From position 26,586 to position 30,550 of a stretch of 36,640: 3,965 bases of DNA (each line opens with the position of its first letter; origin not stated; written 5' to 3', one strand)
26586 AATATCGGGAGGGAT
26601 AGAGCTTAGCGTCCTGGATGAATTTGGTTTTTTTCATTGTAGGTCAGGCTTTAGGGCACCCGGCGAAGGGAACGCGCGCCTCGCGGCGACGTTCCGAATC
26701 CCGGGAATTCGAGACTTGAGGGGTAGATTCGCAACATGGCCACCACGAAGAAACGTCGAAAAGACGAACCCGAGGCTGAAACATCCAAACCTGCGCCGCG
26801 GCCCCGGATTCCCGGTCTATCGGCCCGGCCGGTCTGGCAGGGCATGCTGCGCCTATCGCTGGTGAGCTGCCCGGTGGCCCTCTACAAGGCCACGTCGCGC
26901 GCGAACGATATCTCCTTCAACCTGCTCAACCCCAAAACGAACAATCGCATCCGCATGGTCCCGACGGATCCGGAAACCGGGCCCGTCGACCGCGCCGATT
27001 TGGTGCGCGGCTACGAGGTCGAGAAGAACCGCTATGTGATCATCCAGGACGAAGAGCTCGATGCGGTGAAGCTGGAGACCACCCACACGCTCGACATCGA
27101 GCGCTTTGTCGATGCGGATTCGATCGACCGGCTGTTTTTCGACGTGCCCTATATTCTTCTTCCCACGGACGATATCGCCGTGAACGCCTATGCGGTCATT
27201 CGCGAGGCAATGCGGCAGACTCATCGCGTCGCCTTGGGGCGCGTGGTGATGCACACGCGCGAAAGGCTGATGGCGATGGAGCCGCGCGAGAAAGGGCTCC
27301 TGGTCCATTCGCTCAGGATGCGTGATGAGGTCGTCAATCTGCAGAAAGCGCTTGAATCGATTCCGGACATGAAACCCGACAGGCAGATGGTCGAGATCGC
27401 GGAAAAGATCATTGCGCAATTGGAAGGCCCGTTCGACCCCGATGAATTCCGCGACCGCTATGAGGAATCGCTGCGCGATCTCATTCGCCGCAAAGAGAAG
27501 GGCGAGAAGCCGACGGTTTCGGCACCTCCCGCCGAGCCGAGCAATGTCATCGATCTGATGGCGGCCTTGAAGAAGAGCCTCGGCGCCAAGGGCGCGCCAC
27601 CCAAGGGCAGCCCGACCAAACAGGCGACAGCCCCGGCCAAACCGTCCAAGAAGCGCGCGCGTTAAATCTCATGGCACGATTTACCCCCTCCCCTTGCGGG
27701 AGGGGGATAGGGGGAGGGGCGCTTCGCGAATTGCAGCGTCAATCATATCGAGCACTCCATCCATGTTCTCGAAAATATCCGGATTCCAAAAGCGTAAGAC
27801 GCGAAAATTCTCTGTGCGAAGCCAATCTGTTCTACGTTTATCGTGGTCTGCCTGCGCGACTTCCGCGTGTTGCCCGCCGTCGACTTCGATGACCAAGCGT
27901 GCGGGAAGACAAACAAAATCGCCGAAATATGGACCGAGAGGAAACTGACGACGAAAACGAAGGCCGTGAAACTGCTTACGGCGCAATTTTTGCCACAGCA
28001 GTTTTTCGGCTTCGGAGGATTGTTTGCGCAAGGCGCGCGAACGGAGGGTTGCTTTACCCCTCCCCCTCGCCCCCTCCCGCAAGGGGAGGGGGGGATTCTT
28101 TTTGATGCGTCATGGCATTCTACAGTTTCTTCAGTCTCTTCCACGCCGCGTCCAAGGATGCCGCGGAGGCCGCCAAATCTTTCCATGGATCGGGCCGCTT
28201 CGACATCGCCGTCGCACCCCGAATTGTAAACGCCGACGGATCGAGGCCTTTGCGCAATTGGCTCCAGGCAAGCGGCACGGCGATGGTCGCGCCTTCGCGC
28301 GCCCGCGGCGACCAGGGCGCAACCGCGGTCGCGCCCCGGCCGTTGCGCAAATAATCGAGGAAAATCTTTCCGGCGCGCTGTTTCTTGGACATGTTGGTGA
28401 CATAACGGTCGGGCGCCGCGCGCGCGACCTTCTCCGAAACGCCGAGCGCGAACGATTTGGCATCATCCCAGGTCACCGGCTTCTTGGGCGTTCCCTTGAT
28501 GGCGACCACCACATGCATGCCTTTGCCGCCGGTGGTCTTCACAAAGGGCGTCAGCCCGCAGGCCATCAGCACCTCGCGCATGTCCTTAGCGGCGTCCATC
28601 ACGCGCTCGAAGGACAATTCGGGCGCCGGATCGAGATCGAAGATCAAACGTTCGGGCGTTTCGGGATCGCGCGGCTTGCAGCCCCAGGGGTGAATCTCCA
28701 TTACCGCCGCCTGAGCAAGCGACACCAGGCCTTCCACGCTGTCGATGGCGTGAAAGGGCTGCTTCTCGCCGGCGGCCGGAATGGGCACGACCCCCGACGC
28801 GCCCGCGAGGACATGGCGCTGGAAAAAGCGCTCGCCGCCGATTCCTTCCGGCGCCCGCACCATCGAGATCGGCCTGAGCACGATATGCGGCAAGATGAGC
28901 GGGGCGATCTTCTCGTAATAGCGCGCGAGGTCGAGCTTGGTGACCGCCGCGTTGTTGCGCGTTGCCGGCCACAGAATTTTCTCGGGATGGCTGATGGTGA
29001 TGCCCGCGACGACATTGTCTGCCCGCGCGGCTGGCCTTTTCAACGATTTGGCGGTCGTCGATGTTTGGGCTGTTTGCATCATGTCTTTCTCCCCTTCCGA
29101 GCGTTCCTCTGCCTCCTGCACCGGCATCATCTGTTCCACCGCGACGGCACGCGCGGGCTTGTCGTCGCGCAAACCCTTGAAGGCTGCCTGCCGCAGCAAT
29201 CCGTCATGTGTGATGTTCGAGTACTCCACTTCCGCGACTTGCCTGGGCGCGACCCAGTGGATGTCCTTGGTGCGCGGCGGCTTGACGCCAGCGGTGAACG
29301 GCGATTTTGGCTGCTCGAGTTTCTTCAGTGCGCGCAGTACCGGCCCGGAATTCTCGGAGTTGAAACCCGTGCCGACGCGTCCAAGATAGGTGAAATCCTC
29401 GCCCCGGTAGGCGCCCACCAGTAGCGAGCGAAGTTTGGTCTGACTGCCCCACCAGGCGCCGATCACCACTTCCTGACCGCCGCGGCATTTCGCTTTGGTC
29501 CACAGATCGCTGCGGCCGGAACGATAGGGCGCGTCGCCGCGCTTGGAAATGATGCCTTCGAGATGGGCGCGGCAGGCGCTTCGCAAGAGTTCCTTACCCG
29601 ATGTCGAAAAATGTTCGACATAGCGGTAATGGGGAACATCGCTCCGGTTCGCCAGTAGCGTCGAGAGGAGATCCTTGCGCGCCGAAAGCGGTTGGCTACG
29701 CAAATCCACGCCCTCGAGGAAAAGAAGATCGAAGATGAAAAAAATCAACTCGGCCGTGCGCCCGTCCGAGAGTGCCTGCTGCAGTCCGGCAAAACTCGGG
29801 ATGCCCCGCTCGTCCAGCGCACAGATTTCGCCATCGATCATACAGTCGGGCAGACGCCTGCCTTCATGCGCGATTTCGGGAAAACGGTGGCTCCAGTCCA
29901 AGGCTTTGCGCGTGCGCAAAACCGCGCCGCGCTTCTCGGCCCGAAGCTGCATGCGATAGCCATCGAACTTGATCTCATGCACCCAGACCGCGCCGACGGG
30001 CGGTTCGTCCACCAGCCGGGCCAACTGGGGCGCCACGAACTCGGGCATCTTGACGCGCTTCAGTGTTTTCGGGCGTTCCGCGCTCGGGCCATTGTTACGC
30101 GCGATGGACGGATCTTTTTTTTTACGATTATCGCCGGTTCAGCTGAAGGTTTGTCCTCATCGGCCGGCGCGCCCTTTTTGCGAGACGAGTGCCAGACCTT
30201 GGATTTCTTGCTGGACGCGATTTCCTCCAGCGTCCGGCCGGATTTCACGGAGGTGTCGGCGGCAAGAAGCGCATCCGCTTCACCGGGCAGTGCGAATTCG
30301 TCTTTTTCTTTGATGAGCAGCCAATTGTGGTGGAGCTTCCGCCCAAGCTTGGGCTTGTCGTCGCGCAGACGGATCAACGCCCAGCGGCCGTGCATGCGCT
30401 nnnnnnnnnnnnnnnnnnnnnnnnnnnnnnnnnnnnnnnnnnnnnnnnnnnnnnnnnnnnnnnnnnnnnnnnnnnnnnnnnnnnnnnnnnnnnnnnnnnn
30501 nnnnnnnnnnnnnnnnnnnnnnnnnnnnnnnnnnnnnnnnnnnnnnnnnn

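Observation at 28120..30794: LigD is split into PE and Lig-Pol ORFs exactly at an A9 tract carrying the dnaX-type slippery heptamer A_AAA_AAG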

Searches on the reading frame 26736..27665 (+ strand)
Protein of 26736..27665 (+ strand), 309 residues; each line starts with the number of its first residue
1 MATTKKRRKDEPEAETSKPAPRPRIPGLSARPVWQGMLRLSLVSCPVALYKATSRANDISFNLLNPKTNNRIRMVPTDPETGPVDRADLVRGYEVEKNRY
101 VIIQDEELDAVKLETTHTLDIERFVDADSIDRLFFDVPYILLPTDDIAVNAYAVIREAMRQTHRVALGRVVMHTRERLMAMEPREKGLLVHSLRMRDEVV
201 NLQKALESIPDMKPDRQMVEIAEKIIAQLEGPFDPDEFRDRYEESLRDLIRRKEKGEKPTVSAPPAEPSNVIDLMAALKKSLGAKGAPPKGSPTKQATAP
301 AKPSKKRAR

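Call 3: search_protein_families(library=pfam, proteins=[window:26736-27665:+])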
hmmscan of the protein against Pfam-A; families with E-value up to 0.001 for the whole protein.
window:26736-27665:+ (309 aa): 1 family
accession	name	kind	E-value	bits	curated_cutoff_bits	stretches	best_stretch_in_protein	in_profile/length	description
PF02735.22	Ku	-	4.4e-43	147.8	25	1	40-220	2-189/190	Ku70/Ku80 beta-barrel domain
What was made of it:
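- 26736..27665 (+): Ku, the NHEJ partner of LigD, convergent with ligD. Pfam Ku at E=4.4e-43 (call 3).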

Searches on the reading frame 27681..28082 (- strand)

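Call 3: search_protein_families(library=pfam, proteins=[window:27681-28082:-])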
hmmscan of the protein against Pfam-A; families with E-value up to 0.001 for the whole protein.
window:27681-28082:- (133 aa): 2 families
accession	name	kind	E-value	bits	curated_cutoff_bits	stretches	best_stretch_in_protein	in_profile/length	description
PF04480.18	DUF559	-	1.9e-36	124.6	20.6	1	11-118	3-108/109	Protein of unknown function (DUF559)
PF18741.7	MTES_1575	-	1.3e-06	28.8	38.2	1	39-118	12-96/96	REase_MTES_1575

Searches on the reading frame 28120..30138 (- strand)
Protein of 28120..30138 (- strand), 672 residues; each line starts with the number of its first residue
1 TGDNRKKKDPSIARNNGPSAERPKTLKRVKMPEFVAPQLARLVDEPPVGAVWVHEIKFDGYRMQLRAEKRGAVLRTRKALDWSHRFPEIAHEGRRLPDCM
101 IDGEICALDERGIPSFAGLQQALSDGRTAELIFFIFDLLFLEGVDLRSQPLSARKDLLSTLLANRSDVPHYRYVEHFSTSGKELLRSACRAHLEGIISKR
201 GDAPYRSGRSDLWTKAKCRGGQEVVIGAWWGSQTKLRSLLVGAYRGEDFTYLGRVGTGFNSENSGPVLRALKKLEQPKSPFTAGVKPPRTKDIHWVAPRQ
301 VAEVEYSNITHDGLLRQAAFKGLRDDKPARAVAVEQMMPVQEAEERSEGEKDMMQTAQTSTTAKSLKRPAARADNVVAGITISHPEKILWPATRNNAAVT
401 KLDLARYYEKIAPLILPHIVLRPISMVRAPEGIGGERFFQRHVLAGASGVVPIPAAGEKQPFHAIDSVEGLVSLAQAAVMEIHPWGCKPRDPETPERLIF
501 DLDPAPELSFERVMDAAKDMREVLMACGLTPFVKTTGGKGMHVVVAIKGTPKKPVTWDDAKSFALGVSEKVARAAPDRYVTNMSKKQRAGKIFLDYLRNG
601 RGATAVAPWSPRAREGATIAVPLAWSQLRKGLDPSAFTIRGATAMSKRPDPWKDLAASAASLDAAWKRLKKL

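Call 3: search_protein_families(library=pfam, proteins=[window:28120-30138:-])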
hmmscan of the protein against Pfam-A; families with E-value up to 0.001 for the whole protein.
window:28120-30138:- (672 aa): 3 families
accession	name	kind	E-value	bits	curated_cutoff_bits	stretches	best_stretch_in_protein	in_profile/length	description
PF21686.3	LigD_Prim-Pol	-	2.1e-84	283.5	27.4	1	400-652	1-254/254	LigD, primase-polymerase domain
PF04679.21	DNA_ligase_A_C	-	1.5e-25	89.8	27.5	1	233-327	2-94/94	ATP dependent DNA ligase C terminal region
PF01068.26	DNA_ligase_A_M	-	2.2e-21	77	26.2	1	50-217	20-204/204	ATP dependent DNA ligase domain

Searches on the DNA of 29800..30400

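Call 43: search_rna_families(source=window, start=29800, end=30400, threshold=evalue, max_evalue=10)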
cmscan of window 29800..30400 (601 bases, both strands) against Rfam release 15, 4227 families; matches with E-value up to 10: 3.
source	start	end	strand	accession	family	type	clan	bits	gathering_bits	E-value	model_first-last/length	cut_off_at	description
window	30290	30326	+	RF02276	Hammerhead_II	Gene; ribozyme;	CL00010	17.9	37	0.67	1-66/66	no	Hammerhead ribozyme (type II)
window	30129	30165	-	RF01277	snoU54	Gene; snRNA; snoRNA; CD-box;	CL00008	13.8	35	9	1-67/67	no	Small nucleolar RNA U54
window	30203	30306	+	RF02791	CcsR1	Gene; sRNA;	-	12.5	65.3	3.4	1-83/83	no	Conserved CCUCCUCCC motif stress-induced RNA 1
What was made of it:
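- On dnaX-type programmed -1 ribosomal frameshift: No Rfam element matches (call 43).
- No Rfam frameshift element matches (call 43).
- Tried and rejected: The only Rfam matches at E up to 10 are chance hits far below the gathering scores (call 43).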
